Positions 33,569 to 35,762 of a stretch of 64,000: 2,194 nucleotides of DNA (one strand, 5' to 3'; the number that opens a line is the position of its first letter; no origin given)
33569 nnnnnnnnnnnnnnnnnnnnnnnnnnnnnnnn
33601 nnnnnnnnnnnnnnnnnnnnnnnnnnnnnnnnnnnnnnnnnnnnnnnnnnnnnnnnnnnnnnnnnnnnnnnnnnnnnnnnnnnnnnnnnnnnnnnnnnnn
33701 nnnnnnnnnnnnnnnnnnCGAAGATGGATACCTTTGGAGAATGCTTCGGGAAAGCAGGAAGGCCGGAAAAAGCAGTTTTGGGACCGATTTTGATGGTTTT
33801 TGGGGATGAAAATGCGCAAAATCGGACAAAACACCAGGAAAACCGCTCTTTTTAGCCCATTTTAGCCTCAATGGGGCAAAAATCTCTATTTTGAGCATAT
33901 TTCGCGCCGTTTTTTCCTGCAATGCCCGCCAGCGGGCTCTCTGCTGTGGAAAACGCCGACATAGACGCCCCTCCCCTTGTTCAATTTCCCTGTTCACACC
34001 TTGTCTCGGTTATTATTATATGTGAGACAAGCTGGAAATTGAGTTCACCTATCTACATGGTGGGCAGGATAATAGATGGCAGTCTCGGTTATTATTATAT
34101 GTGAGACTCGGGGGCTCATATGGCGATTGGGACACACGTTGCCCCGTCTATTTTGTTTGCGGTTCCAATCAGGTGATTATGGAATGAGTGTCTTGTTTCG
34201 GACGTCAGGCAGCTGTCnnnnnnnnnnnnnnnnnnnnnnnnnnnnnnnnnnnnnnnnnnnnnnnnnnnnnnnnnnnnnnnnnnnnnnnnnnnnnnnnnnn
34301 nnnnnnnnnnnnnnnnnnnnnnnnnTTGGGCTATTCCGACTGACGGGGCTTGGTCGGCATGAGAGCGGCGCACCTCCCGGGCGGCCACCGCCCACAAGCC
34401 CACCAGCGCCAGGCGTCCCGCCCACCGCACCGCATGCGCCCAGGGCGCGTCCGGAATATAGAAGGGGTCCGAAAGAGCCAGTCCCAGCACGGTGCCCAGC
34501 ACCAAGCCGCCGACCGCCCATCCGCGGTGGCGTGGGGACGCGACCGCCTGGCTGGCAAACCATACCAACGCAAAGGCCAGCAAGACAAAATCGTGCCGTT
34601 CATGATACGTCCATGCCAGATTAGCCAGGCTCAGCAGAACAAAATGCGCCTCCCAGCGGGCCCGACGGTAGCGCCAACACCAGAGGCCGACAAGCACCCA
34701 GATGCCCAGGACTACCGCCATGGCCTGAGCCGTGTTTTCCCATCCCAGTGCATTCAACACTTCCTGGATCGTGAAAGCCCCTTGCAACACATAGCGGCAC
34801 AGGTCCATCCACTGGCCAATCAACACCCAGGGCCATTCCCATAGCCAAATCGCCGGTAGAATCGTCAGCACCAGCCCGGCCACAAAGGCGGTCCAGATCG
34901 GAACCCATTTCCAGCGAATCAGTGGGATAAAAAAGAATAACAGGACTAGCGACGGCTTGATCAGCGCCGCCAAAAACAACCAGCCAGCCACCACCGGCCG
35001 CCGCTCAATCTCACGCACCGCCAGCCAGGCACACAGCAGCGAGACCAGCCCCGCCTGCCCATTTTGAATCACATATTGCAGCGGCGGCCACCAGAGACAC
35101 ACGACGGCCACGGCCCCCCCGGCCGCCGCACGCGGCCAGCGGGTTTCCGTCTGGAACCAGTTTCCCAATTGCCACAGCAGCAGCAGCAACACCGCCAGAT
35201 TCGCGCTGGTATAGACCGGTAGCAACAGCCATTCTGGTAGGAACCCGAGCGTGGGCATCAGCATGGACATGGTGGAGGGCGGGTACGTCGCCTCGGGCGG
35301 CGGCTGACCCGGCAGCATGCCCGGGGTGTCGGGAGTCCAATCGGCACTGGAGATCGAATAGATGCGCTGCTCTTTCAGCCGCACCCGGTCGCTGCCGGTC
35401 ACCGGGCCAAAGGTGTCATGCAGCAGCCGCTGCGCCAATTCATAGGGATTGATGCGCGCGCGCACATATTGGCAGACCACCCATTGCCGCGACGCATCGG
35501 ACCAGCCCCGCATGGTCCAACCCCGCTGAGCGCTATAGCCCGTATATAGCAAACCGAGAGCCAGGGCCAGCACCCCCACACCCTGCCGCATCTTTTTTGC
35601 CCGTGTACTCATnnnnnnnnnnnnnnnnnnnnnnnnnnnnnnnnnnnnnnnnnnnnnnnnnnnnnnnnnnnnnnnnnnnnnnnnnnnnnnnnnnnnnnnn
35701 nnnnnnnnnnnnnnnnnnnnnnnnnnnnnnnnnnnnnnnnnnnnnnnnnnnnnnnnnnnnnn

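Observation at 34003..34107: Paired 26-bp AT-only palindrome-ended motifs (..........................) inside the duplicated cassettes, four copies in total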

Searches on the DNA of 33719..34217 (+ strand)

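Call 32: search_dna_similar(query=window:33719-34217:+, collection=plasmids, mode=distant, max_evalue=0.01)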
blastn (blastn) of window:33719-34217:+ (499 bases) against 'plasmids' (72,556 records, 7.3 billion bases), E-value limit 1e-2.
No match.

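Call 33: search_dna_similar(query=window:33719-34217:+, collection=phages, mode=distant, max_evalue=0.01)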
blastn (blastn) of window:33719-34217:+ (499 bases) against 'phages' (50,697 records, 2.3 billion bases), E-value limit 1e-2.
No match.

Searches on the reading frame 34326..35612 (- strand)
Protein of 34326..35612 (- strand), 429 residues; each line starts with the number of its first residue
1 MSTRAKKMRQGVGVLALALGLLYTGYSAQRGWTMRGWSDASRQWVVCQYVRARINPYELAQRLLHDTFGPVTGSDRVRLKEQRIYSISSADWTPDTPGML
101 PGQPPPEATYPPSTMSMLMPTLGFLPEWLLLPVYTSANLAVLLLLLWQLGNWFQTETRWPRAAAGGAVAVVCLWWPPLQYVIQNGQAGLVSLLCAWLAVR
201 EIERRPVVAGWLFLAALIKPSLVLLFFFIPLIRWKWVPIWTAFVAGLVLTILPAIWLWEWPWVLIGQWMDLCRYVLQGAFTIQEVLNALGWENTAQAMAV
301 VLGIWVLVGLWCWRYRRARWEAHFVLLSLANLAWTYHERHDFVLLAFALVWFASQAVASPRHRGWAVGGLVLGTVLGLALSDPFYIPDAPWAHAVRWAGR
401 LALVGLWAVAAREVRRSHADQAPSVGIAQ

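Call 11: search_protein_families(library=pfam, proteins=[window:34326-35612:-])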
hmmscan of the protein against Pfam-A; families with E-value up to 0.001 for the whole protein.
seq(429 aa): 1 family
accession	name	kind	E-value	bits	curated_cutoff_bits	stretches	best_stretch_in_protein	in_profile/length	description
PF09594.16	GT87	-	3.8e-08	33.8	25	1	109-330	2-228/237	Glycosyltransferase family 87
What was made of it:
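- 34323..35612 (-): GT87-family glycosyltransferase gene bracketed by the two cassettes. Pfam PF09594 (call 11).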

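Call 17: find_encoding_contigs(protein=window:34326-35612:-, flank=10000)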
Protein seq(429 aa) (429 aa): no gene with exactly this product is on record in the collection.

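Call 45: find_homologous_proteins(query=window:34326-35612:-, max_evalue=1e-10)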
Query seq(429 aa) (429 aa): 44 proteins with E <= 1e-10 among 8000 candidates.
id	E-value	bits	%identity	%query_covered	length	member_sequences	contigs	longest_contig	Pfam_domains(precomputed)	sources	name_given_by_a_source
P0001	6.6e-275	930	97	98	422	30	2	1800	PF09594.17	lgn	-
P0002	9.9e-197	673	75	97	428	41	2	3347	PF09594.17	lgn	-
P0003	3.6e-196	671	72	98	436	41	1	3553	PF09594.17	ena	-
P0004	3.9e-196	671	71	100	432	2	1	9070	PF09594.17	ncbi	ncbi:MAG: glycosyltransferase family 87 protein [Kiritimatiellia bacterium]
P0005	1.3e-186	639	70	97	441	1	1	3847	PF09594.17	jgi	jgi:hypothetical protein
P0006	1.2e-185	636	71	93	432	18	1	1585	PF09594.17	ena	-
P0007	3.6e-180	618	69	93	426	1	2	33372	PF09594.17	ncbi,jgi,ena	-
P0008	3.7e-177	608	68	94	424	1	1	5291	PF09594.17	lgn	-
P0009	4.5e-174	598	67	97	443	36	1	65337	PF09594.17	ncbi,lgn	-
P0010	2.9e-171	589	64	94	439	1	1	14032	PF09594.17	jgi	-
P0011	7.7e-167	574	66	91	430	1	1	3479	PF09594.17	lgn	-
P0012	3.0e-164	565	64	90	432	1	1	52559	PF09594.17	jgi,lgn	jgi:hypothetical protein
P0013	5.1e-163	561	61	96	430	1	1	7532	PF09594.17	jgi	jgi:hypothetical protein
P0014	1.2e-162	560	63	93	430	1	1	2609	PF09594.17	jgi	jgi:hypothetical protein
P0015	2.4e-162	559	64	95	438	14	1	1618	PF09594.17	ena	-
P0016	6.4e-161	554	65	90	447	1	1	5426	PF09594.17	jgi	jgi:hypothetical protein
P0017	1.2e-158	547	62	94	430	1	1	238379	PF09594.17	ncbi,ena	-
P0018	2.9e-158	546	60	95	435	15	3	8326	PF09594.17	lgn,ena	-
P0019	2.4e-156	539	63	93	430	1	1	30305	PF09594.17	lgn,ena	-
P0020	2.2e-155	536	58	97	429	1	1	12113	PF09594.17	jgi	-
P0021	9.2e-154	531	61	94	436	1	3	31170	PF09594.17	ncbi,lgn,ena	-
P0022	1.5e-153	530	60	95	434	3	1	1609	PF09594.17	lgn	-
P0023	3.3e-151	522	62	93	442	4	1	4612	PF09594.17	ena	-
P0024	1.1e-149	517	57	97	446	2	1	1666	PF09594.17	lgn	-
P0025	2.0e-148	513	59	99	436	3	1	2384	PF09594.17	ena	-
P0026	5.1e-148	512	58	99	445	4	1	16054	PF09594.17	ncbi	-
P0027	1.1e-145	504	57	93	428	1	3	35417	PF09594.17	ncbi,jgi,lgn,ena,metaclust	metaclust:\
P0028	4.0e-145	502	57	98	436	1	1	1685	PF09594.17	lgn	-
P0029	4.0e-145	502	59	98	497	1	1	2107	PF09594.17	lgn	-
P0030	1.9e-144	500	58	94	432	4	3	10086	PF09594.17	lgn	-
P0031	3.6e-138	480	57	98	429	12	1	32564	PF09594.17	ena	-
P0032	7.0e-137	475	55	95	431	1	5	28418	PF09594.17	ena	-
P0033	7.8e-137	475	55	95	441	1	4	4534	PF09594.17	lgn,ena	-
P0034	1.6e-132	461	52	98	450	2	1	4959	PF09594.17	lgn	-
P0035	4.3e-119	417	54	86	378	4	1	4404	PF09594.17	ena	-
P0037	2.9e-111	391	61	72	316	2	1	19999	PF09594.17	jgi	jgi:hypothetical protein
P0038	9.4e-100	353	71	56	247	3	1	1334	PF09594.17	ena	-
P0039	4.2e-76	275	43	87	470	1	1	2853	PF09594.17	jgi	jgi:hypothetical protein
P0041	4.6e-63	232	35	99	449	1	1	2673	PF09594.17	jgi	-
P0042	1.1e-50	191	38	87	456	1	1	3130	PF09594.17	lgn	-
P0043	2.4e-39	154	35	89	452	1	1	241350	PF09594.17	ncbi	-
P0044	9.5e-35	138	32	91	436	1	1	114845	PF09594.17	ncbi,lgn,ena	ncbi:MAG: glycosyltransferase family 87 protein [Gemmataceae bacterium]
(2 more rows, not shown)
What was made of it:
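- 34323..35612 (-): Homologues in call 45.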

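Call 46: find_encoding_contigs(protein=P0001, flank=10000, max_places=10)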
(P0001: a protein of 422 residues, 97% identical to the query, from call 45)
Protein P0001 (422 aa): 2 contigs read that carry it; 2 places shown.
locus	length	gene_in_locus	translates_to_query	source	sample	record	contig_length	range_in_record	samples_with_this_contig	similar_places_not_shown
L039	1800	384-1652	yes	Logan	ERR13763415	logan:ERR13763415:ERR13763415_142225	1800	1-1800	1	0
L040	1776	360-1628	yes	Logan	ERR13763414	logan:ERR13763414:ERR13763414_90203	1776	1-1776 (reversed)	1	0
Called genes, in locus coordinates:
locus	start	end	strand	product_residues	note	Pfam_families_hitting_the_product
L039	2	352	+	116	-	?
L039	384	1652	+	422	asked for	PF09594:GT87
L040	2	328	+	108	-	?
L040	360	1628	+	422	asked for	PF09594:GT87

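Call 47: find_encoding_contigs(protein=P0002, flank=10000, max_places=6)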
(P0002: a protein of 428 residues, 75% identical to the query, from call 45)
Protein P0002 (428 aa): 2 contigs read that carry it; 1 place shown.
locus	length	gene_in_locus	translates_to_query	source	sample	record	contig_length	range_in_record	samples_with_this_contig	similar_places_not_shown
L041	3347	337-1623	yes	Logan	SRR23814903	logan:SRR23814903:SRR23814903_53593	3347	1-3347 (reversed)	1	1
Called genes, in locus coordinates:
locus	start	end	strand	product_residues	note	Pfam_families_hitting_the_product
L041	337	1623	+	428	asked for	PF09594:GT87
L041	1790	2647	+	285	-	PF01061:ABC2_membrane, PF12698:ABC2_membrane_3 (weak)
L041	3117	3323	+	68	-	PF00132:Hexapep (weak)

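Call 48: find_encoding_contigs(protein=P0004, flank=10000, max_places=4)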
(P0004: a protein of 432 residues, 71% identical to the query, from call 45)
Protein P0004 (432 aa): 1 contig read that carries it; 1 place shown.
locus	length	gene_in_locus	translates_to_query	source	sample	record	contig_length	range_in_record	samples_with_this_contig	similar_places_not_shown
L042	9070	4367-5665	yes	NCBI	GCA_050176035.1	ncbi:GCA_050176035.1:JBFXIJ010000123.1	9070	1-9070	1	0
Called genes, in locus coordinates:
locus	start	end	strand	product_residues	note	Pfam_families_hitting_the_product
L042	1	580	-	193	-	PF01370:Epimerase, PF04321:RmlD_sub_bind, PF13460:NAD_binding_10 (faint), PF16363:GDP_Man_Dehyd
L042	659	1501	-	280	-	PF13489:Methyltransf_23, PF08241:Methyltransf_11, PF08242:Methyltransf_12, PF13649:Methyltransf_25, PF13847:Methyltransf_31 (weak)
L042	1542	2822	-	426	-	-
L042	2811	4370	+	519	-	PF00535:Glycos_transf_2, PF13641:Glyco_tranf_2_3 (weak), PF13632:Glyco_trans_2_3 (weak)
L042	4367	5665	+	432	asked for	PF09594:GT87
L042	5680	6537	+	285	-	PF01061:ABC2_membrane, PF12698:ABC2_membrane_3 (weak)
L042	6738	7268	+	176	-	PF00132:Hexapep (faint)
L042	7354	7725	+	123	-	PF05635:23S_rRNA_IVP, PF22296:bAvd (weak)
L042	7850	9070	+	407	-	PF00005:ABC_tran, PF13304:AAA_21 (faint), PF14524:Wzt_C (weak)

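Call 55: list_cluster_members(proteins=[P0001])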
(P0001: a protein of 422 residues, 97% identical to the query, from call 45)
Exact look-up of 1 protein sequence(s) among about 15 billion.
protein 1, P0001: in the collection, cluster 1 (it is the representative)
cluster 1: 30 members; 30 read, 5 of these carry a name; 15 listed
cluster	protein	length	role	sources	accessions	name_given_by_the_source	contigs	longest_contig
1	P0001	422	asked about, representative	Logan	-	-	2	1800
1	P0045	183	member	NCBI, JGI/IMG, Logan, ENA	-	hypothetical protein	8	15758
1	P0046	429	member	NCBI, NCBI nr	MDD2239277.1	MAG: glycosyltransferase family 87 protein [Kiritimatiellae bacterium] | glycosyltransferase family 87 protein [Kiritimatiellia bacterium]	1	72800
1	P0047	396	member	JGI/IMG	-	hypothetical protein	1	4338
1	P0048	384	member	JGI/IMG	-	hypothetical protein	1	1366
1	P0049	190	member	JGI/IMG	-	hypothetical protein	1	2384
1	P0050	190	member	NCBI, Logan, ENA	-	-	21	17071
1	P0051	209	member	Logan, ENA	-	-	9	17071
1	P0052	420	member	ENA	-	-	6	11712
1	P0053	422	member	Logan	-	-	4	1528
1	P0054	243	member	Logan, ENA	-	-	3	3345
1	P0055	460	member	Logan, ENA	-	-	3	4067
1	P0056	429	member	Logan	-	-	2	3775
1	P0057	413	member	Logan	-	-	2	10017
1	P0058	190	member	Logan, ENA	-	-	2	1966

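Call 56: find_encoding_contigs(protein=P0046, flank=10000, max_places=4)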
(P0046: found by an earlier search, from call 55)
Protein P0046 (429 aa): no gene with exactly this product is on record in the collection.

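Call 57: find_encoding_contigs(protein=P0052, flank=10000, max_places=6)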
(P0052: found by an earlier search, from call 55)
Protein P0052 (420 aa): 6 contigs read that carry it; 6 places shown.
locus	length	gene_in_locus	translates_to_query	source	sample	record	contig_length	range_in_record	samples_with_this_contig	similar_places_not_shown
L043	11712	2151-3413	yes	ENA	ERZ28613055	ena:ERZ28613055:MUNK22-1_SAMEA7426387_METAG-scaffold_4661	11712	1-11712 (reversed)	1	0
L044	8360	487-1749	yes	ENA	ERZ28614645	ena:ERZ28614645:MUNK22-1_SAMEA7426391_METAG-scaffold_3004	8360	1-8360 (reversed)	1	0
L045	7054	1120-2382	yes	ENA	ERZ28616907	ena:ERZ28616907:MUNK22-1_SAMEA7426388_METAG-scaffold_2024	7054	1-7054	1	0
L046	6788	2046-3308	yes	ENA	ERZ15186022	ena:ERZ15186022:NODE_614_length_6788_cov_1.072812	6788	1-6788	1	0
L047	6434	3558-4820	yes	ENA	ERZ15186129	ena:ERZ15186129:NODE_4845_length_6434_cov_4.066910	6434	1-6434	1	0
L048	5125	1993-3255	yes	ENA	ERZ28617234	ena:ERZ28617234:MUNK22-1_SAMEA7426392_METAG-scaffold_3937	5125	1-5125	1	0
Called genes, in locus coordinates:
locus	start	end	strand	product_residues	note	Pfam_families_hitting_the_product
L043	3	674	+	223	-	?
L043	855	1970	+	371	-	PF13439:Glyco_transf_4, PF13579:Glyco_trans_4_4, PF00534:Glycos_transf_1, PF13692:Glyco_trans_1_4, PF13524:Glyco_trans_1_2 (weak)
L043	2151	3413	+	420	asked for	PF09594:GT87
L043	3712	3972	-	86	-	-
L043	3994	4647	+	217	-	-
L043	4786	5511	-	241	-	PF13938:DUF4213, PF04016:DUF364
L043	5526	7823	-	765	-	PF00069:Pkinase, PF01636:APH (faint), PF03109:ABC1 (faint), PF07714:PK_Tyr_Ser-Thr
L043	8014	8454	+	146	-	PF02367:TsaE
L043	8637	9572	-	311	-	PF00350:Dynamin_N (weak), PF01926:MMR_HSR1, PF02421:FeoB_N (weak), PF04548:AIG1 (weak), PF00009:GTP_EFTU (weak), PF07650:KH_2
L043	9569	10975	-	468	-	PF00753:Lactamase_B, PF23023:Anti-Pycsar_Apyc1 (faint), PF12706:Lactamase_B_2 (weak), PF16661:Lactamase_B_6, PF10996:Beta-Casp, PF07521:RMMBL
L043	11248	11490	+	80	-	-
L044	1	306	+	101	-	?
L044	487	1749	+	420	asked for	PF09594:GT87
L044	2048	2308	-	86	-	-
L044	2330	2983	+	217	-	-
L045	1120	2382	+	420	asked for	PF09594:GT87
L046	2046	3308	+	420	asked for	PF09594:GT87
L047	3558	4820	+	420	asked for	PF09594:GT87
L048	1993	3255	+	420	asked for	PF09594:GT87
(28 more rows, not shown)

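Call 58: find_encoding_contigs(protein=P0056, flank=10000, max_places=4)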
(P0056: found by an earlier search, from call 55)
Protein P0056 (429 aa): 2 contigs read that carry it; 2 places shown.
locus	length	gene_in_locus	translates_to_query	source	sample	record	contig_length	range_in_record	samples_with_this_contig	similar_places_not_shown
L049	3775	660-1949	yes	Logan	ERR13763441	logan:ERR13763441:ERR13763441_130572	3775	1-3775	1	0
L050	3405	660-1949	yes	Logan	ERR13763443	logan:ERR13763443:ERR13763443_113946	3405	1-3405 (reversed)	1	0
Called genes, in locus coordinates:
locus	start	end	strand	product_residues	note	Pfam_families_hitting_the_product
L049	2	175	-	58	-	?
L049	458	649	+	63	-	-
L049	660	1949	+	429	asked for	PF09594:GT87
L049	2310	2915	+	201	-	-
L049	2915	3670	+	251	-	PF01061:ABC2_membrane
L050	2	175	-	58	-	?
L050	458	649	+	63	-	-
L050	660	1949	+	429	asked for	PF09594:GT87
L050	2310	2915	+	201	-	-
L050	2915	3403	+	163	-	?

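Call 62: find_encoding_contigs(protein=P0050, flank=5000, max_places=10)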
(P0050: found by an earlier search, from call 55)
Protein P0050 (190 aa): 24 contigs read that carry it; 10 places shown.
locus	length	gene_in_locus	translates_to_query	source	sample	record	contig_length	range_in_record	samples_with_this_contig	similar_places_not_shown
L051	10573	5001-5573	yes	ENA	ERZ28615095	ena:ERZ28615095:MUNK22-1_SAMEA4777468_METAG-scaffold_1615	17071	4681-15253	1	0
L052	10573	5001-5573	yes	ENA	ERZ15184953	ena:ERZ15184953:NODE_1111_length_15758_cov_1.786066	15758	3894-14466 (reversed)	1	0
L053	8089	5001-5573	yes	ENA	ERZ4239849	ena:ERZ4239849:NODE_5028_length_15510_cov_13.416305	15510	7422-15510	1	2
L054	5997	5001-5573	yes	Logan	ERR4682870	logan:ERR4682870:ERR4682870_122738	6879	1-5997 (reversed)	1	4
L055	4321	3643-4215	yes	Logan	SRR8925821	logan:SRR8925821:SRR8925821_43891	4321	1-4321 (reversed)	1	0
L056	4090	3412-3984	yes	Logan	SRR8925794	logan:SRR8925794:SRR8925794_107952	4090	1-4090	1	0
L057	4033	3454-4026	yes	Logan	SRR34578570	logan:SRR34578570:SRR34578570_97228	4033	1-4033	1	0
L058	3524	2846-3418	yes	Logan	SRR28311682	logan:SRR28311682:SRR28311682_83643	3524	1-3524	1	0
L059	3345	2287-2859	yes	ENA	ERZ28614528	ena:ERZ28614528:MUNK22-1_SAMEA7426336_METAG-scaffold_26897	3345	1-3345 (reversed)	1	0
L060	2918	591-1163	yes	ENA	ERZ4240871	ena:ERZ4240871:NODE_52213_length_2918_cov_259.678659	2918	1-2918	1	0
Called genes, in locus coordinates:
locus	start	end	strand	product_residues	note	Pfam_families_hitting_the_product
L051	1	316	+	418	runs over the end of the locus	PF13439:Glyco_transf_4, PF13579:Glyco_trans_4_4, PF00534:Glycos_transf_1, PF13692:Glyco_trans_1_4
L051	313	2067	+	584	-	-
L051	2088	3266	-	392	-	PF00535:Glycos_transf_2, PF26629:GT2_TM_C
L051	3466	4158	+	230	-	PF13489:Methyltransf_23, PF13847:Methyltransf_31, PF08241:Methyltransf_11, PF08242:Methyltransf_12, PF13649:Methyltransf_25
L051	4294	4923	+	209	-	PF09594:GT87 (weak)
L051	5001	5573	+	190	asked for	-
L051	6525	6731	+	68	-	-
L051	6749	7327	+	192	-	-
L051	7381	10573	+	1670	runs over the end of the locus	?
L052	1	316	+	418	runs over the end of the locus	PF13439:Glyco_transf_4, PF13579:Glyco_trans_4_4, PF00534:Glycos_transf_1, PF13692:Glyco_trans_1_4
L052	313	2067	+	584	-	-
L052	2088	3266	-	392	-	PF00535:Glycos_transf_2, PF26629:GT2_TM_C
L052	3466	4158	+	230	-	PF13489:Methyltransf_23, PF13847:Methyltransf_31, PF08241:Methyltransf_11, PF08242:Methyltransf_12, PF13649:Methyltransf_25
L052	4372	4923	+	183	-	PF09594:GT87 (weak)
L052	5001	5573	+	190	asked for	-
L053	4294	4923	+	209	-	PF09594:GT87 (weak)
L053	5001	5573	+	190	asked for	-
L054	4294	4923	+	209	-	PF09594:GT87 (weak)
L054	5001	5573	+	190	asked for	-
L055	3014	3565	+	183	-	PF09594:GT87 (weak)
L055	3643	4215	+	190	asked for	-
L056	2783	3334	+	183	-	PF09594:GT87 (weak)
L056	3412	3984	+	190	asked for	-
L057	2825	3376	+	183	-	PF09594:GT87 (weak)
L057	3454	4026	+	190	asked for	-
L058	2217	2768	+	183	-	PF09594:GT87 (weak)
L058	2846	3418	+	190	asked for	-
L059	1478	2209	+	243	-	PF09594:GT87 (weak)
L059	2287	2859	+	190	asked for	-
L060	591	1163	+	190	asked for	-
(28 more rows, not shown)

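Call 63: find_encoding_contigs(protein=P0047, flank=5000, max_places=4)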
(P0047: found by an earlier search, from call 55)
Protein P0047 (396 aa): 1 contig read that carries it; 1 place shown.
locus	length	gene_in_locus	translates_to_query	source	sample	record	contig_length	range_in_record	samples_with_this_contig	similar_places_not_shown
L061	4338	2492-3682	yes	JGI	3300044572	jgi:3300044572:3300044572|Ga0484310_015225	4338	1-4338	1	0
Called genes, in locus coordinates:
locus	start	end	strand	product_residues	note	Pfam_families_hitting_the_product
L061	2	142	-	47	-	?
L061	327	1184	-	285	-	PF05050:Methyltransf_21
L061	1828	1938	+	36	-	-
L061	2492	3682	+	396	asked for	PF09594:GT87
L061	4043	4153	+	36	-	-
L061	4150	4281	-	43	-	-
